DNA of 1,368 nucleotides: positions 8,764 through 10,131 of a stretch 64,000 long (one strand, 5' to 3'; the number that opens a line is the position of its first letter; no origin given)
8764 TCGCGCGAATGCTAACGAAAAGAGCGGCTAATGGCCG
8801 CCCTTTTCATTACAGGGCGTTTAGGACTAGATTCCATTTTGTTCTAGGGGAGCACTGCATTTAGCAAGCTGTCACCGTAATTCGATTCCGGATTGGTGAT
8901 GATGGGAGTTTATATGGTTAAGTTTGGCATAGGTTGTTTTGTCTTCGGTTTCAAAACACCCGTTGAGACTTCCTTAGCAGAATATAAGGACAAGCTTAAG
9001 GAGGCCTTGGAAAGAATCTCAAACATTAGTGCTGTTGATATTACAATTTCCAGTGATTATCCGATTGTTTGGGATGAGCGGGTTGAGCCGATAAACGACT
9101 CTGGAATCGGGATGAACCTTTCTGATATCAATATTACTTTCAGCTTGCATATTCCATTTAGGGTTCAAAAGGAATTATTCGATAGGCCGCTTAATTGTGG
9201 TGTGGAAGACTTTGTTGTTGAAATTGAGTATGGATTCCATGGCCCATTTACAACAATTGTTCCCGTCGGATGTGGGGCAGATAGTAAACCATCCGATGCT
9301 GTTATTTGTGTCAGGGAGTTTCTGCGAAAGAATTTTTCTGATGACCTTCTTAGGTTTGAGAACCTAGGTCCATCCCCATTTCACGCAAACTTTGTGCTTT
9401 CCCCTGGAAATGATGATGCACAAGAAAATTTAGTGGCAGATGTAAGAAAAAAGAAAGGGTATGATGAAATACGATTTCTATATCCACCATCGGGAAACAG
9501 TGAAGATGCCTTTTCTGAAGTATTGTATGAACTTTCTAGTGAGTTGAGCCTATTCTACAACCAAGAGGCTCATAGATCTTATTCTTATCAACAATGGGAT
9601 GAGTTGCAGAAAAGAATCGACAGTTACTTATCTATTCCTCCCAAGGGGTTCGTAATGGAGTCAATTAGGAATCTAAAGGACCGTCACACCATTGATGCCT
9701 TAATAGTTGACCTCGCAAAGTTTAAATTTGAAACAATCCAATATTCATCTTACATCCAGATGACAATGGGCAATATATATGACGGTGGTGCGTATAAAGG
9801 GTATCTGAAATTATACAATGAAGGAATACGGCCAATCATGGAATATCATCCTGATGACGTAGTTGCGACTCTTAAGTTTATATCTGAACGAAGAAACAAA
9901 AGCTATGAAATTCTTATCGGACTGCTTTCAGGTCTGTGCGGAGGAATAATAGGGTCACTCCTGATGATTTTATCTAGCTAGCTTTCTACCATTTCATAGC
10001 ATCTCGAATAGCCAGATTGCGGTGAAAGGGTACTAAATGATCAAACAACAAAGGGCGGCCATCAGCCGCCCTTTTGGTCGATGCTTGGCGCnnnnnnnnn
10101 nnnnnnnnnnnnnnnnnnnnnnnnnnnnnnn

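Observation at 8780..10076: AT-rich 355-aa tail-anchored orphan gene bracketed by two copies of the same palindromic hairpin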

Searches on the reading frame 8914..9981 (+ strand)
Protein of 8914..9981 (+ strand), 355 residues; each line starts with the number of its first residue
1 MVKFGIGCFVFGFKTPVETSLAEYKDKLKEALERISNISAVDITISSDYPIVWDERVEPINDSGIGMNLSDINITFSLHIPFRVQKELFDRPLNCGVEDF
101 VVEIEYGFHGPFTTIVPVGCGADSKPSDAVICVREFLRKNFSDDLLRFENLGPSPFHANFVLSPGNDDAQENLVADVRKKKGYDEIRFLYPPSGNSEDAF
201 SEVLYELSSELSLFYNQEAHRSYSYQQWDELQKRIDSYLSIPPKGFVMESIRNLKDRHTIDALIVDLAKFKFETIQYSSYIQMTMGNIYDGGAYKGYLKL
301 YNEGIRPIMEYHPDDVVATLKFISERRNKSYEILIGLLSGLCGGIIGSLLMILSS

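Call 7: search_protein_families(library=pfam, proteins=[window:8914-9981:+], max_evalue=0.1)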
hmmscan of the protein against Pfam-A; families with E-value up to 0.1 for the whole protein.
window:8914-9981:+ (355 aa): 0 families

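Call 8: search_protein_families(library=padloc, proteins=[window:8914-9981:+], max_evalue=1)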
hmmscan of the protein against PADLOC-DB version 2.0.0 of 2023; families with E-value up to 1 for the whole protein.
window:8914-9981:+ (355 aa): 0 families

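Call 10: find_homologous_proteins(query=window:8914-9981:+, max_evalue=0.01)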
Query window:8914-9981:+ (355 aa): 40 proteins with E <= 0.01 among 1930 candidates.
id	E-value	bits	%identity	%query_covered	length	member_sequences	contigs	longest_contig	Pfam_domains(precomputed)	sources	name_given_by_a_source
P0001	4.1e-238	807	100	100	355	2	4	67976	-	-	-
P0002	1.0e-75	273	36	100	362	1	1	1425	-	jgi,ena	-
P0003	2.2e-45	173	39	67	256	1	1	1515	-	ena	-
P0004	3.7e-41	160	31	100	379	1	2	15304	-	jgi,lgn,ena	-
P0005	6.6e-40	155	31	99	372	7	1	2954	-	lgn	-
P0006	1.3e-39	155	31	99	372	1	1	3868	-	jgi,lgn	jgi:hypothetical protein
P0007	8.2e-39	152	31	99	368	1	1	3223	-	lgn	-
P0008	9.1e-39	152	30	99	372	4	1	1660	-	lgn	-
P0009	1.8e-37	147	30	99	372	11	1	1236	-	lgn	-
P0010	2.0e-37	147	31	99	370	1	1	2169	-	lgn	-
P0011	7.7e-37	145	30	99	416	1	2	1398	-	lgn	-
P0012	8.2e-37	145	31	99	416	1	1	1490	-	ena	-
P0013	1.5e-36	144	30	99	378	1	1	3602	-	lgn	-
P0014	2.8e-36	144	30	93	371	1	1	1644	-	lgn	-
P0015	2.9e-36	143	31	98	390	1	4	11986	-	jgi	jgi:hypothetical protein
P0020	1.2e-34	138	30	100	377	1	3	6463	-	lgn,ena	-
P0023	5.8e-34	136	30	100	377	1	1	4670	-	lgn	-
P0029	3.5e-27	114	29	99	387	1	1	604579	-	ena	-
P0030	4.8e-27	113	33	79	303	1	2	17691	-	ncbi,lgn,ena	-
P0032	4.2e-26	110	28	82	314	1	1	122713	-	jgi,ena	-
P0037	3.6e-21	94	30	77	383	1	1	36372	-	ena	-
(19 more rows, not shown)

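Call 17: find_encoding_contigs(protein=P0029, flank=8000, max_places=2)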
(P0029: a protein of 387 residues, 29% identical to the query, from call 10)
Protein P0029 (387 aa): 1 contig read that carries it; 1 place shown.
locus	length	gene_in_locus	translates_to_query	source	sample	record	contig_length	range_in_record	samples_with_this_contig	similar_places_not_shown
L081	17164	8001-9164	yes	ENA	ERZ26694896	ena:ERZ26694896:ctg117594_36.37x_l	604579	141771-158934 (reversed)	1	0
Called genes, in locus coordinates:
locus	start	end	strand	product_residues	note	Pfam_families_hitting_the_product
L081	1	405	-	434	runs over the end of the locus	PF01571:GCV_T, PF08669:GCV_T_C (weak)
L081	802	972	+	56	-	-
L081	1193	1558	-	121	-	PF15919:HicB_lk_antitox, PF07878:RHH_5 (weak)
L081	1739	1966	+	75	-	PF04255:DUF433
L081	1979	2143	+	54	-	PF18480:DUF5615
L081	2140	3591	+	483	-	PF00144:Beta-lactamase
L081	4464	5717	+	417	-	PF13620:CarboxypepD_reg (weak), PF13715:CarbopepD_reg_2 (faint)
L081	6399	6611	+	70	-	-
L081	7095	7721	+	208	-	PF00665:rve, PF13683:rve_3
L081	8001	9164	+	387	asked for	-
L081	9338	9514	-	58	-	PF06808:DctM (weak)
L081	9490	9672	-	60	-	PF06808:DctM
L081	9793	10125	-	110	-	PF18480:DUF5615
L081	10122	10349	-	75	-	PF04255:DUF433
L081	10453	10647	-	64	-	-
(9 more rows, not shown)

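Call 18: find_encoding_contigs(protein=P0004, flank=8000, max_places=2)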
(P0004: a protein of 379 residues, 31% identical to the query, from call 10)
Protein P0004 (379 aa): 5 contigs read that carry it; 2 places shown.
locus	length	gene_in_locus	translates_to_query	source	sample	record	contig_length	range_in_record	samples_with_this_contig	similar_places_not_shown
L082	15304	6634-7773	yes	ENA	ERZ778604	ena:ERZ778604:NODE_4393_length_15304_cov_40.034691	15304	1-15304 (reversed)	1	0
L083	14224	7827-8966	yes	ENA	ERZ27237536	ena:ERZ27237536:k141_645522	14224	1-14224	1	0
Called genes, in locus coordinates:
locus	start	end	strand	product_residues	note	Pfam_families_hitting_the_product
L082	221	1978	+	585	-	PF00580:UvrD-helicase (weak), PF13245:AAA_19, PF00580:UvrD-helicase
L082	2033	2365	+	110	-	-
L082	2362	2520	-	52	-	-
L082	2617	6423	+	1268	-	PF02384:N6_Mtase (weak), PF20473:MmeI_Mtase, PF07669:Eco57I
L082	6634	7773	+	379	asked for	-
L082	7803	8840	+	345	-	PF06250:YhcG_C (weak), PF01939:NucS_C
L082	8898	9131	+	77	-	-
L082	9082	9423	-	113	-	-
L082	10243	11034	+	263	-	-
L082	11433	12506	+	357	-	-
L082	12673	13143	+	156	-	-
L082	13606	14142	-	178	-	PF08843:AbiEii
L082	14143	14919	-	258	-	-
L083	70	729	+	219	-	PF22600:MTPAP-like_central (faint), PF20879:SidM_N (weak), PF01909:NTP_transf_2, PF18765:Polbeta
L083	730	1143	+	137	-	-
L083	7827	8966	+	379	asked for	-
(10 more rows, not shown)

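Call 19: find_encoding_contigs(protein=P0032, flank=8000, max_places=2)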
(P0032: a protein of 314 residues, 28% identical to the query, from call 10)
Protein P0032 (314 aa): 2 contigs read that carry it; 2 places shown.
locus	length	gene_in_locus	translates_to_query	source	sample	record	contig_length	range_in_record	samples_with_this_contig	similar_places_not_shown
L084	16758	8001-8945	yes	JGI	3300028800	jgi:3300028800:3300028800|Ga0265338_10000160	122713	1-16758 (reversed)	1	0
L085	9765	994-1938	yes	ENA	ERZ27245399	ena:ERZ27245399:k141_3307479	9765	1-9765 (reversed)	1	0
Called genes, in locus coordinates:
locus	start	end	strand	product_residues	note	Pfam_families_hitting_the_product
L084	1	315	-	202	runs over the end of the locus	PF02075:RuvC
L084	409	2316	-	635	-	PF20245:DUF6600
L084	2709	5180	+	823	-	PF13414:TPR_11, PF13432:TPR_16, PF14559:TPR_19, PF13432:TPR_16, PF13414:TPR_11, PF13432:TPR_16, PF13424:TPR_12, PF14559:TPR_19, +41 more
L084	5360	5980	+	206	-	PF00697:PRAI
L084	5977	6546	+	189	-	PF03352:Adenine_glyco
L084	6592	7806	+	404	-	PF00291:PALP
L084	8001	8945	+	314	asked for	-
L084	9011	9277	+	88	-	-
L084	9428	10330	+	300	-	PF01263:Aldose_epim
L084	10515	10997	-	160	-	-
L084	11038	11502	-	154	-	PF02502:LacAB_rpiB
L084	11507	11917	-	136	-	PF03625:DUF302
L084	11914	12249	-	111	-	PF21006:NHase_beta_N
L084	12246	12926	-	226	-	PF02979:NHase_alpha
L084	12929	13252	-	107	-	PF02211:NHase_beta_C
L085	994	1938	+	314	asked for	-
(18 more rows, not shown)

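Call 20: find_encoding_contigs(protein=P0030, flank=8000, max_places=2)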
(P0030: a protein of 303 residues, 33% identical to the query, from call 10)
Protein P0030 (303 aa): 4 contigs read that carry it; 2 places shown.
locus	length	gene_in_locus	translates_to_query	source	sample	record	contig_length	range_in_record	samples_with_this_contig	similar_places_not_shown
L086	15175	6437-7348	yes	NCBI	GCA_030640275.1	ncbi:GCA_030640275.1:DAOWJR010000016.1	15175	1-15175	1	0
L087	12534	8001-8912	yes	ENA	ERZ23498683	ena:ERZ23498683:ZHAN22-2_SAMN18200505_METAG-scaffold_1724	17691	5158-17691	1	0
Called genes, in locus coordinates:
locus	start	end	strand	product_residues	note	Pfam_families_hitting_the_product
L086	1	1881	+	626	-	?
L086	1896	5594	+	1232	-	PF02384:N6_Mtase, PF20473:MmeI_Mtase (weak), PF07669:Eco57I, PF02384:N6_Mtase (weak), PF12950:TaqI_C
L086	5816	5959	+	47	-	-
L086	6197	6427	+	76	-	-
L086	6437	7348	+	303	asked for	-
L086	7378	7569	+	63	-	-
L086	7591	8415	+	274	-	PF06250:YhcG_C (weak), PF01939:NucS_C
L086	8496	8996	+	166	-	-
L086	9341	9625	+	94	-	-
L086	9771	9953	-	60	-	-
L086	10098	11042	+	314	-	-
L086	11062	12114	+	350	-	PF13289:SIR2_2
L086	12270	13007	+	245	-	-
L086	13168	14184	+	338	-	PF09925:DUF2157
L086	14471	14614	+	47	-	-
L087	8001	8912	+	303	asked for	-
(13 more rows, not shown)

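Call 21: find_encoding_contigs(protein=P0015, flank=8000, max_places=2)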
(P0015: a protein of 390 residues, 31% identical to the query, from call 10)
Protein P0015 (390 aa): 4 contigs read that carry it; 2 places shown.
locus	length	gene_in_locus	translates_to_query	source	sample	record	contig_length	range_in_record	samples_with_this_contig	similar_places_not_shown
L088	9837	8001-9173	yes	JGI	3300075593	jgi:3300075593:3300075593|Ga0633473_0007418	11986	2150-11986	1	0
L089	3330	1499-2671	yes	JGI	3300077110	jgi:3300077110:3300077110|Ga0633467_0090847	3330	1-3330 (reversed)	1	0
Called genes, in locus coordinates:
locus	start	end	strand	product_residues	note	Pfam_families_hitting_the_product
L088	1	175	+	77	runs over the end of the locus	-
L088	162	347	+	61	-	-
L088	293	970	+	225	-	PF13481:AAA_25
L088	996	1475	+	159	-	-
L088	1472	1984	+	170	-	-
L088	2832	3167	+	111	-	PF05119:Terminase_4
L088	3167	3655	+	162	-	-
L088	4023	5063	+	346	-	PF05065:Phage_capsid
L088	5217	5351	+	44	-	-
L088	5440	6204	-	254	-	PF00392:GntR, PF07702:UTRA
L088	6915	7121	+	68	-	-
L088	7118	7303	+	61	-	-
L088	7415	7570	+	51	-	-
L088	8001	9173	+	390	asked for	-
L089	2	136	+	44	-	?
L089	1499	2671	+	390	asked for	-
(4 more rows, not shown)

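Call 22: find_encoding_contigs(protein=P0037, flank=8000, max_places=2)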
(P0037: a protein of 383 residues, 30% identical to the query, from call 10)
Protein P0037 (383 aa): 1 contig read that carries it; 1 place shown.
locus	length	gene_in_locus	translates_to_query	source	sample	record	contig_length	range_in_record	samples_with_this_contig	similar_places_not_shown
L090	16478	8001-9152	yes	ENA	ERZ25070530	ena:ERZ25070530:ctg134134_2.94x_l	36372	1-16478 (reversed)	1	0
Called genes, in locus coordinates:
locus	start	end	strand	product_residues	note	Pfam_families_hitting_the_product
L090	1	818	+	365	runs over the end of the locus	PF00989:PAS (faint), PF08448:PAS_4 (weak), PF13426:PAS_9, PF00990:GGDEF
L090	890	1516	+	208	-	PF00563:EAL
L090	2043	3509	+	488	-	PF03065:Glyco_hydro_57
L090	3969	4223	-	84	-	-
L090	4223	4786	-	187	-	PF00440:TetR_N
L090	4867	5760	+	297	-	PF00106:adh_short, PF08659:KR (weak), PF13561:adh_short_C2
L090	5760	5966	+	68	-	-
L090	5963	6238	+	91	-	-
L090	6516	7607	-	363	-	-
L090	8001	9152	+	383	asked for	-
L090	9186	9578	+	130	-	PF13340:DUF4096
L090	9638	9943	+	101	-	PF01609:DDE_Tnp_1 (faint), PF13586:DDE_Tnp_1_2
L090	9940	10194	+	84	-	-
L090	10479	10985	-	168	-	-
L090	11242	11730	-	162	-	-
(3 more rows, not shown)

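Call 26: predict_structure(alignment_id=A1)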
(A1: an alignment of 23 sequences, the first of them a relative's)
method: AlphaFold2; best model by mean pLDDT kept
length: 355 residues; sequences in the alignment: 23
mean_pLDDT: 85.7   pTM: 0.80
mean pLDDT of the five models: 85.7, 85.6, 84.5, 83.8, 82.2
residues with pLDDT >= 90: 144; 70-90: 178; 50-70: 33; < 50: 0
segments of 3 or more residues with pLDDT < 50: none
pLDDT, mean of each block of 10 residues (from residue 1): 92 91 95 97 93 83 70 96 91 88 91 93 89 95 92 77 87 85 87 92 90 86 89 88 59 72 92 89 85 75 62 87 77 76 86 82
secondary structure, 60 per line:
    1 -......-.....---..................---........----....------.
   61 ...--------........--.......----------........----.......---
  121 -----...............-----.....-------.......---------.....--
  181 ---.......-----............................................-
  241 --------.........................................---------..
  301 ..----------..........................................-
elements in order: E2-7 E9-13 E17-20 H21-34 E38-45 E50-53 H60-63 E72-79 H82-88 E99-106 E111-117 H126-140 E146-150 E158-164 E174-178 E184-190 H196-239 H249-289 H299-302 H313-354

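Call 28: fold_search(model_id=the predicted structure, library=pdb)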
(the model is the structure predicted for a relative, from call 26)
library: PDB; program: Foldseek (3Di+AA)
matches with E <= 10: 763; with E <= 0.001: 0
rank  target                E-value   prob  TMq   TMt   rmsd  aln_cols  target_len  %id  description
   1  6d7y_B                9.5e-03  0.77  0.18  0.33  11.1       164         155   12  1.75 Angstrom Resolution Crystal Structure of the Toxic C-Terminal Tip of CdiA from Pseudomonas aeruginosa in Complex  (released 2019-05-01)
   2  8vqf_C                1.4e-01  0.08  0.10  0.19  14.1       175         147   10  X-ray crystal structure of natural Can f 1 in complex with human IgE 1J11 Fab (released 2025-01-22)
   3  5m7w_C                1.7e-01  0.20  0.14  0.25  13.3       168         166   10  Translation initiation factor 4E in complex with (SP)-m2(7,2'O)GppSpG mRNA 5' cap analog (beta-S-ARCA D2) (released 2017-12-20)
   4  4aza_A                1.8e-01  0.18  0.13  0.22  13.4       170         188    8  Improved eIF4E binding peptides by phage display guided design. (released 2012-08-08)
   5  6ylr_B                2.0e-01  0.16  0.13  0.24  13.4       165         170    9  Translation initiation factor 4E in complex with bn7GpppG mRNA 5' cap analog (released 2020-04-15)
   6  6qj1                  2.0e-01  0.06  0.13  0.12  28.5       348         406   10  Crystal structure of the C. thermophilum condensin Smc2 ATPase head (crystal from I) (released 2019-07-03)
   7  9uaj_E                2.0e-01  0.06  0.09  0.16  16.1       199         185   11  Ovorubin from the golden apple snail (Pomacea canaliculata) (released 2025-12-31)
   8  6u09_D                2.1e-01  0.18  0.14  0.23  13.4       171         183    9  Discovery of Lysine-Targeted eIF4E Inhibitors through Covalent Docking (released 2019-10-23)
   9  4uea_A                2.2e-01  0.18  0.13  0.24  13.9       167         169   10  Complex of D. melanogaster eIF4E with a designed 4E-binding protein (Form I) (released 2015-02-25)
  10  4aza_C                2.2e-01  0.16  0.13  0.22  13.3       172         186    8  Improved eIF4E binding peptides by phage display guided design. (released 2012-08-08)
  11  5m7w_D                2.3e-01  0.16  0.13  0.24  13.1       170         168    9  Translation initiation factor 4E in complex with (SP)-m2(7,2'O)GppSpG mRNA 5' cap analog (beta-S-ARCA D2) (released 2017-12-20)
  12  2w97_A                2.5e-01  0.16  0.13  0.22  13.4       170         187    8  Crystal Structure of eIF4E Bound to Glycerol and eIF4G1 peptide (released 2010-03-31)
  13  7dru_C                2.6e-01  0.08  0.11  0.21  14.3       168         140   10  Crystal Structure of the Dog Lipocalin Allergen Can f 1 (released 2021-11-10)
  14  5zjz_A                2.8e-01  0.16  0.13  0.23  13.6       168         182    9  Stapled-peptides tailored against initiation of translation (released 2019-02-20)
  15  5zjy_A                2.8e-01  0.15  0.13  0.23  13.5       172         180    9  Stapled-peptides tailored against initiation of translation (released 2019-03-20)
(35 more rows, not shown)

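Call 29: search_protein_families(library=phrogs, proteins=[window:8914-9981:+], max_evalue=1)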
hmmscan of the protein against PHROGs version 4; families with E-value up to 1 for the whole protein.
window:8914-9981:+ (355 aa): 0 families

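Call 30: search_protein_families(library=ncbifam, proteins=[window:8914-9981:+], max_evalue=0.1)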
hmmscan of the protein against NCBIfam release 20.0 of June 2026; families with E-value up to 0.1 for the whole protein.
window:8914-9981:+ (355 aa): 1 family
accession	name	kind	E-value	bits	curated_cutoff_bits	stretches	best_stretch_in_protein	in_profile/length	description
NF053766.1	ZapA_metallo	exception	0.061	12.3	940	1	216-301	59-140/483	ZapA family metalloprotease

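Call 31: find_encoding_contigs(protein=P0001, flank=10000, max_places=6)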
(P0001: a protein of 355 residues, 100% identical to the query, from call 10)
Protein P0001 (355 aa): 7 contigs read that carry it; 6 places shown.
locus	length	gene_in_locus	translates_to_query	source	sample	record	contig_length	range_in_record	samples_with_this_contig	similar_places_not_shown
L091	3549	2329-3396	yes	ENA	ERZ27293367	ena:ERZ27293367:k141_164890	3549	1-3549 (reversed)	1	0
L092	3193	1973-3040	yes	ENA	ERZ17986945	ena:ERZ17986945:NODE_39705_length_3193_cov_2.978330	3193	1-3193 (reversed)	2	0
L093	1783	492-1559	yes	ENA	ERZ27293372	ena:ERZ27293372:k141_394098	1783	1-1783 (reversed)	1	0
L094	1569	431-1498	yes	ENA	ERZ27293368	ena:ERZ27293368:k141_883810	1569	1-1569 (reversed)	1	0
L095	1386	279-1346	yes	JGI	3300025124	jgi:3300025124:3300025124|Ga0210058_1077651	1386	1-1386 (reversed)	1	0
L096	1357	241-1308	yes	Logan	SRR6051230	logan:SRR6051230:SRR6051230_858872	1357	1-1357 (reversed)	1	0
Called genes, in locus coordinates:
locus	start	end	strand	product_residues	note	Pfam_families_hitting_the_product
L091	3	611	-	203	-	?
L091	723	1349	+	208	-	PF18735:HEPN_RiboL-PSP (weak)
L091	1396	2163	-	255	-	-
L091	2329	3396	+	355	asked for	-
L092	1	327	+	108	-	?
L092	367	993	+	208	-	PF18735:HEPN_RiboL-PSP (weak)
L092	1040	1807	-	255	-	-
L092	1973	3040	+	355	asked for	-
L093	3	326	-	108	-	?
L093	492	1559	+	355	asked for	-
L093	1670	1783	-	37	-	?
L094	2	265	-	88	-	?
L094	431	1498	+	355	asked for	-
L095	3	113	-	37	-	?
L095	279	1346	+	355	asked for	-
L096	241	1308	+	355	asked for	-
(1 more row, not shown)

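Call 57: fold_search(model_id=the predicted structure, library=viral)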
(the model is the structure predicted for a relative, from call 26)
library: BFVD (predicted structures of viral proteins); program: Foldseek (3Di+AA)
matches with E <= 10: 344; with E <= 0.001: 0
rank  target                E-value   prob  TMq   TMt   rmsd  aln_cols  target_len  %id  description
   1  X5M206                3.6e-02  0.16  0.11  0.13  16.7       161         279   15  Protein ORF14 [Pigeon adenovirus 1]
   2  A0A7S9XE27            4.2e-02  0.28  0.16  0.10  14.4       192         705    9  Uncharacterized protein [Virus NIOZ-UU159]
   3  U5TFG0                8.5e-02  0.16  0.13  0.13  15.8       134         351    9  CPXV219 protein [Cowpox virus]
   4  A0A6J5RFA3            9.6e-02  0.18  0.18  0.20  19.2       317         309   13  Endonuclease relaxase, MobA/VirD2 [uncultured Caudovirales phage]
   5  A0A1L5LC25            9.6e-02  0.12  0.11  0.17  17.4       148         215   11  (no name in the UniProt tables at hand)
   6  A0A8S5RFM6            9.6e-02  0.06  0.14  0.07  25.7       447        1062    8  Minor structural protein [virus sp. ctE0n6]
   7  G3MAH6                1.5e-01  0.23  0.15  0.27  13.0       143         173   11  Gp435 [Bacillus phage G]
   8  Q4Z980                1.5e-01  0.13  0.10  0.20  11.4       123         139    8  ORF093 [Staphylococcus phage Twort (strain DSM 17442 / HER 48)]
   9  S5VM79                1.5e-01  0.09  0.13  0.11  19.3       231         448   11  Uncharacterized protein [Pseudomonas phage PaBG]
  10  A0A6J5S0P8            2.2e-01  0.02  0.07  0.06  23.9       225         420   10  Uncharacterized protein [uncultured Caudovirales phage]
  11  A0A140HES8            2.4e-01  0.09  0.14  0.13  21.4       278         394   11  Uncharacterized protein [Boutonnet virus]
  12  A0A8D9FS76            2.4e-01  0.05  0.10  0.12  24.4       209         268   13  Uncharacterized protein [uncultured marine phage]
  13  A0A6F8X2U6            2.7e-01  0.18  0.18  0.07  12.7       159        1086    9  Early transcription factor large subunit-like protein [Lymphocystis disease virus 2]
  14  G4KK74                2.7e-01  0.03  0.09  0.07  34.3       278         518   11  (no name in the UniProt tables at hand)
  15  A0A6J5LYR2            2.7e-01  0.03  0.10  0.07  31.7       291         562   12  Head-to-tail connector protein, podovirus-type [uncultured Caudovirales phage]
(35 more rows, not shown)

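Call 59: search_solved_structures(query=A1, max_evalue=10)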
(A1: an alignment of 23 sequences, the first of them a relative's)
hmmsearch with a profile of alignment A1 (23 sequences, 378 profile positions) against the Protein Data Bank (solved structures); distinct sequences matched with E-value up to 10: 7.
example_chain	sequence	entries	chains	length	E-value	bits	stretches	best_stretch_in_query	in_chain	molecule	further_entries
6nz3_A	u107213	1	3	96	0.74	12.1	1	249-325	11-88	Design construct XAA_GGHN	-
4usk_A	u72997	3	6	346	0.84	12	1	200-250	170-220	PUTATIVE SUGAR KINASE | SUGAR KINASE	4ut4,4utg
6nxm_A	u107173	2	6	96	1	11.7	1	249-325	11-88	Design construct XAA_GVDQ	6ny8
6o0c_A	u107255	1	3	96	1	11.7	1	249-325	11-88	Design construct XAA_GVDQ mutant M4L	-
7dtd_B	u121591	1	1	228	1.2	11.5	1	336-376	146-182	Sodium channel subunit beta-4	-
4usm_A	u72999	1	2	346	1.3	11.4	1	200-250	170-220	PUTATIVE SUGAR KINASE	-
9qtq_G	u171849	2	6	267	9.3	8.5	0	356-375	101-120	Tetrahydromethanopterin S-methyltransferase subunit C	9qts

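Call 60: search_protein_families(library=pfam, alignment_id=A1, max_evalue=1)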
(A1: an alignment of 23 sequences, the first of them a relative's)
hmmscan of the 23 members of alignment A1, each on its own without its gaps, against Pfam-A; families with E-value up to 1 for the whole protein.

A. member 1, P0001 (355 aa): 0 families

B. families by the number of members that match (of 23 scanned): 7 families
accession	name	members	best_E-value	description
PF25030.1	M-HEAT_ATR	1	0.0016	Serine/threonine-protein kinase ATR, M-HEAT region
PF25688.1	P22_gp7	1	0.017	Bacteriophage P22 DNA ejection protein gp7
PF06657.18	Cep57_MT_bd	1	0.053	Centrosome microtubule-binding domain of Cep57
PF09439.16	SRPRB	1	0.088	Signal recognition particle receptor beta subunit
PF05050.19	Methyltransf_21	1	0.099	Methyltransferase FkbM domain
PF07944.18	Beta-AFase-like_GH127_cat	1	0.11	Beta-L-arabinofuranosidase, GH127 catalytic domain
PF24333.1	DUF7501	1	0.18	Family of unknown function (DUF7501)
